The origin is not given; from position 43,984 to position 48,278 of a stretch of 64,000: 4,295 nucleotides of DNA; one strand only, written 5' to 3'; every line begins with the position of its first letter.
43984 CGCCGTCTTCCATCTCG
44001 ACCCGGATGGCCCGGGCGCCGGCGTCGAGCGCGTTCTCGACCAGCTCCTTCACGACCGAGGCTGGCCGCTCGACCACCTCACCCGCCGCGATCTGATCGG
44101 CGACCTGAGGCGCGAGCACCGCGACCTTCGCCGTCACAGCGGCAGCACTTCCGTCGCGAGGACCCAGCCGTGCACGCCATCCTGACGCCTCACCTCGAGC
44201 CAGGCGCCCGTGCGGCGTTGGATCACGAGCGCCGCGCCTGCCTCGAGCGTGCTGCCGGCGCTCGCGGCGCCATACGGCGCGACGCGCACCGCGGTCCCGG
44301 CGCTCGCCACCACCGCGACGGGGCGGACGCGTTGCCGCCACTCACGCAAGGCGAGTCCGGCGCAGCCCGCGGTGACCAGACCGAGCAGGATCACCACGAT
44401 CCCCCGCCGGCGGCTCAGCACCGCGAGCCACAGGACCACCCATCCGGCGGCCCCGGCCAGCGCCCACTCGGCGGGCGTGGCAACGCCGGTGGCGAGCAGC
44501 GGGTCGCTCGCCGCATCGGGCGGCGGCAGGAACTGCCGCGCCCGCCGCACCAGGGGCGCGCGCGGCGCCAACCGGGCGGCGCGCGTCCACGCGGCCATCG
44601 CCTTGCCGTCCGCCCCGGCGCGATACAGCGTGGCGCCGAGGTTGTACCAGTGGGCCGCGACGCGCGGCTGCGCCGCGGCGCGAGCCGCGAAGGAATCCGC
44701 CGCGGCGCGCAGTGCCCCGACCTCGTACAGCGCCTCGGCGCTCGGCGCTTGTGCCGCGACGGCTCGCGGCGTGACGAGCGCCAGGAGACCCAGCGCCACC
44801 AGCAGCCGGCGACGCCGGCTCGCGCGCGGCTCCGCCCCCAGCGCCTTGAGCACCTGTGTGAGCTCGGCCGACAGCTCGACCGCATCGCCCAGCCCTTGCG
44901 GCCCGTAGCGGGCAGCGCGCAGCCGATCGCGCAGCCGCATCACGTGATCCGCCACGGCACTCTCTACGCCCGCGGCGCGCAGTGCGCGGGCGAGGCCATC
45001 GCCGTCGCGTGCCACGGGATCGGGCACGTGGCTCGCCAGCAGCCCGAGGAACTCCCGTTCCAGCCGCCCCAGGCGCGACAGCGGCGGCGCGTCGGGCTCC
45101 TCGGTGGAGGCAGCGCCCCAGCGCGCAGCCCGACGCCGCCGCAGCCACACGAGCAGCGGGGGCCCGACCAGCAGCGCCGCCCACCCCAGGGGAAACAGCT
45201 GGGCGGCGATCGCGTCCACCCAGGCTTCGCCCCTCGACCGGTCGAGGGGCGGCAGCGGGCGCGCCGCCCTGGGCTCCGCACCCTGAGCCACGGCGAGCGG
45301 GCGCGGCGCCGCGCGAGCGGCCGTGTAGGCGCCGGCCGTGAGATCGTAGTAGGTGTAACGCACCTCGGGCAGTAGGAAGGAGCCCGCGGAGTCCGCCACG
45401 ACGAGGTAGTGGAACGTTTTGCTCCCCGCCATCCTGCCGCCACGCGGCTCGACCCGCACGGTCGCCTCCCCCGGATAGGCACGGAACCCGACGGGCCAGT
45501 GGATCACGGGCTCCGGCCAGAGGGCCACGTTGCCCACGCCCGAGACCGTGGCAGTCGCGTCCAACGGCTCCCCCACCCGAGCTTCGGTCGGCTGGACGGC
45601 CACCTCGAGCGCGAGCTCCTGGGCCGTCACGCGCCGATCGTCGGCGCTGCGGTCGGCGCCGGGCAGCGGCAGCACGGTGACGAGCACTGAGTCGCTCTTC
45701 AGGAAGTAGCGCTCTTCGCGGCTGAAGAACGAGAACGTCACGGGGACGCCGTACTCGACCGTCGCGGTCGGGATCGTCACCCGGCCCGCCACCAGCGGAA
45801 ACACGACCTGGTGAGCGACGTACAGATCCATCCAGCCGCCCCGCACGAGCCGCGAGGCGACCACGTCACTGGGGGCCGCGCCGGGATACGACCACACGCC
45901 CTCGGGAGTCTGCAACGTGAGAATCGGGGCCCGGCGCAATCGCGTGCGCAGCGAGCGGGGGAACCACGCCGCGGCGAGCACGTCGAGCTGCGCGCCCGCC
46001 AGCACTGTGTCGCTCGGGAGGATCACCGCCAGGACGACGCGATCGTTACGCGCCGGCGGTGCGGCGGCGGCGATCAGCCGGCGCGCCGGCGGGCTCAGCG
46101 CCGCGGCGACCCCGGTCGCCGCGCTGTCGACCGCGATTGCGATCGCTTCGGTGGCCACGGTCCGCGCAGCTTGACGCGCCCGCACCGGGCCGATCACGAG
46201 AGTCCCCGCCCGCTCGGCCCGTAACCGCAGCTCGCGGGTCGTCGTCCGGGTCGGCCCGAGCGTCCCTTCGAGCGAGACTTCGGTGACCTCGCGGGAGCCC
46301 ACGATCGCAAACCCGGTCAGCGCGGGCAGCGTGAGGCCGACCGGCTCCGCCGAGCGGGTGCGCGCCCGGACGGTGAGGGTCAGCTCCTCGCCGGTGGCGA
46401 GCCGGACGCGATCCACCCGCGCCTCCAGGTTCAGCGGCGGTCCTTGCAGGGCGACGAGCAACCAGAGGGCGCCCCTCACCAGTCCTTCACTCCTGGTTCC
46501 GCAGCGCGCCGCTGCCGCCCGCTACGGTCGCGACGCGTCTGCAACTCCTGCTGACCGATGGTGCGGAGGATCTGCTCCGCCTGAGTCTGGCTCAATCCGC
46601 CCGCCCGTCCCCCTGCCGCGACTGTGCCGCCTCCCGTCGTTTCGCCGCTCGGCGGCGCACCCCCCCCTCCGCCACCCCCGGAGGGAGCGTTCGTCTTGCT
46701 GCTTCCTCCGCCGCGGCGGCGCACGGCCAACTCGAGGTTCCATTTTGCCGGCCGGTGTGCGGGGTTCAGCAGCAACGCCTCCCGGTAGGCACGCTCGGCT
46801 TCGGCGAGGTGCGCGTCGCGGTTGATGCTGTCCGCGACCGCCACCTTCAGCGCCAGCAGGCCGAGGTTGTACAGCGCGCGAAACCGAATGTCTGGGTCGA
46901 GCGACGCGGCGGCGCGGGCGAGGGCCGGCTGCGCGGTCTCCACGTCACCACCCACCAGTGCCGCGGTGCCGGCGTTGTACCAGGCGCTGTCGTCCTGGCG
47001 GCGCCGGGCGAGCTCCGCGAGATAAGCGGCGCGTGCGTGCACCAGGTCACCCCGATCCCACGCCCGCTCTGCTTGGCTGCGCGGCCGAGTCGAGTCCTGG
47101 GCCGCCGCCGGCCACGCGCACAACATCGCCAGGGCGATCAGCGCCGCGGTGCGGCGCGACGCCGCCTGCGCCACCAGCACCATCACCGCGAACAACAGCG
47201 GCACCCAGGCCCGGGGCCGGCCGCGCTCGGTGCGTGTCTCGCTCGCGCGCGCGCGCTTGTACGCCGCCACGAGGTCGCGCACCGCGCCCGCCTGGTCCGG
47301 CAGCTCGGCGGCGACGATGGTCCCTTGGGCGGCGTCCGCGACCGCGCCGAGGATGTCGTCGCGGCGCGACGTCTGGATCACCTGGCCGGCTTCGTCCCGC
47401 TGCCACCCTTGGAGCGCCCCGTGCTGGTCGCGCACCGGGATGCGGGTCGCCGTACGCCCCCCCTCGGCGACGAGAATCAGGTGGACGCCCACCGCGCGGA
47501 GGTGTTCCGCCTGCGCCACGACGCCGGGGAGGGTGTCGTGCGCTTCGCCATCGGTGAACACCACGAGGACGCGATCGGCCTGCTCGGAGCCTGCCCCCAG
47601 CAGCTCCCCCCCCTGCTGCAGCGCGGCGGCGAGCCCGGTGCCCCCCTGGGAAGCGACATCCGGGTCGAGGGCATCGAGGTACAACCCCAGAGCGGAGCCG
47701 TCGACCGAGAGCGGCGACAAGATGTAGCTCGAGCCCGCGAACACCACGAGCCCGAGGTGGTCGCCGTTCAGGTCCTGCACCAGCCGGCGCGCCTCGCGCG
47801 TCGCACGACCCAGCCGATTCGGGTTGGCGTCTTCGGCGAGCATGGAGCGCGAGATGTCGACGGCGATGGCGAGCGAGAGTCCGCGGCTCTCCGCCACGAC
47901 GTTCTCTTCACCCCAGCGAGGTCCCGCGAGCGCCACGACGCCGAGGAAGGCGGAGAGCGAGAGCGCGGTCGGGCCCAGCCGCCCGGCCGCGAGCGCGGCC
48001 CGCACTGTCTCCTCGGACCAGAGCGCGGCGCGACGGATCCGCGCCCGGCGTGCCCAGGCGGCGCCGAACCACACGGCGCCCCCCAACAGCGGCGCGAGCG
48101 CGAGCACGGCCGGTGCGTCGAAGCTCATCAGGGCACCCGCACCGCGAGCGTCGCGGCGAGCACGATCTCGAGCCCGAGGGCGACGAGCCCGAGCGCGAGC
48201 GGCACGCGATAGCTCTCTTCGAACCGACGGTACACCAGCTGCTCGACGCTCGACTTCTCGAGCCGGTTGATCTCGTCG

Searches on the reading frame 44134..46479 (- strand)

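Call 23: search_protein_families(library=pfam, proteins=[window:44134-46479:-])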
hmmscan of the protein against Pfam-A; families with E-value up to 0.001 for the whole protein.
window:44134-46479:- (781 aa): 2 families
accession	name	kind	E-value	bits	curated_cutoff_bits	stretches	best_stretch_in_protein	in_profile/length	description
PF13584.12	BatD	-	3e-18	66.7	24.1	2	20-117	1-92/92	BatD DUF11 like domain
PF06347.19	SH3_4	-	0.00024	21.2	24.1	1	729-777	5-53/56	Bacterial SH3 domain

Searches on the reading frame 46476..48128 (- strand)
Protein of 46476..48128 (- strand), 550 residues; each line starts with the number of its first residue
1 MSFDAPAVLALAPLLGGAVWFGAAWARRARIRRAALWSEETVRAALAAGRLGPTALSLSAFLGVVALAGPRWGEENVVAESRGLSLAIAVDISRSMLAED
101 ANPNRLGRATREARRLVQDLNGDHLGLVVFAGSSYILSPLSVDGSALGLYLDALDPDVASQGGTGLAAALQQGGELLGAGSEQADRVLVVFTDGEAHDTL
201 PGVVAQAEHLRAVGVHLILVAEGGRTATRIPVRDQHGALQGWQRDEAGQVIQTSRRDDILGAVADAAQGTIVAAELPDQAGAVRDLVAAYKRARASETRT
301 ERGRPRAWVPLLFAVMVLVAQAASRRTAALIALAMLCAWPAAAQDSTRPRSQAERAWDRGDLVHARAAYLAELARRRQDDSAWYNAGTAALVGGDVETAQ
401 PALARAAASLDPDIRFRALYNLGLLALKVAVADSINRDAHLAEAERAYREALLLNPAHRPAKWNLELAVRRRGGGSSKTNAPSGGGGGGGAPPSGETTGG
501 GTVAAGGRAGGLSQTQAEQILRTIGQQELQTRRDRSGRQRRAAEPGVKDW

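Call 23: search_protein_families(library=pfam, proteins=[window:46476-48128:-])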
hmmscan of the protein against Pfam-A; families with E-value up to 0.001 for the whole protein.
window:46476-48128:- (550 aa): 2 families
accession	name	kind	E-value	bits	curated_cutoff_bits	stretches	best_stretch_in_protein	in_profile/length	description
PF13519.12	VWA_2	-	1.5e-16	61.4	27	1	87-195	2-107/107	von Willebrand factor type A domain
PF00092.34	VWA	-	4.7e-10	40.4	23.8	1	86-221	2-138/174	von Willebrand factor type A domain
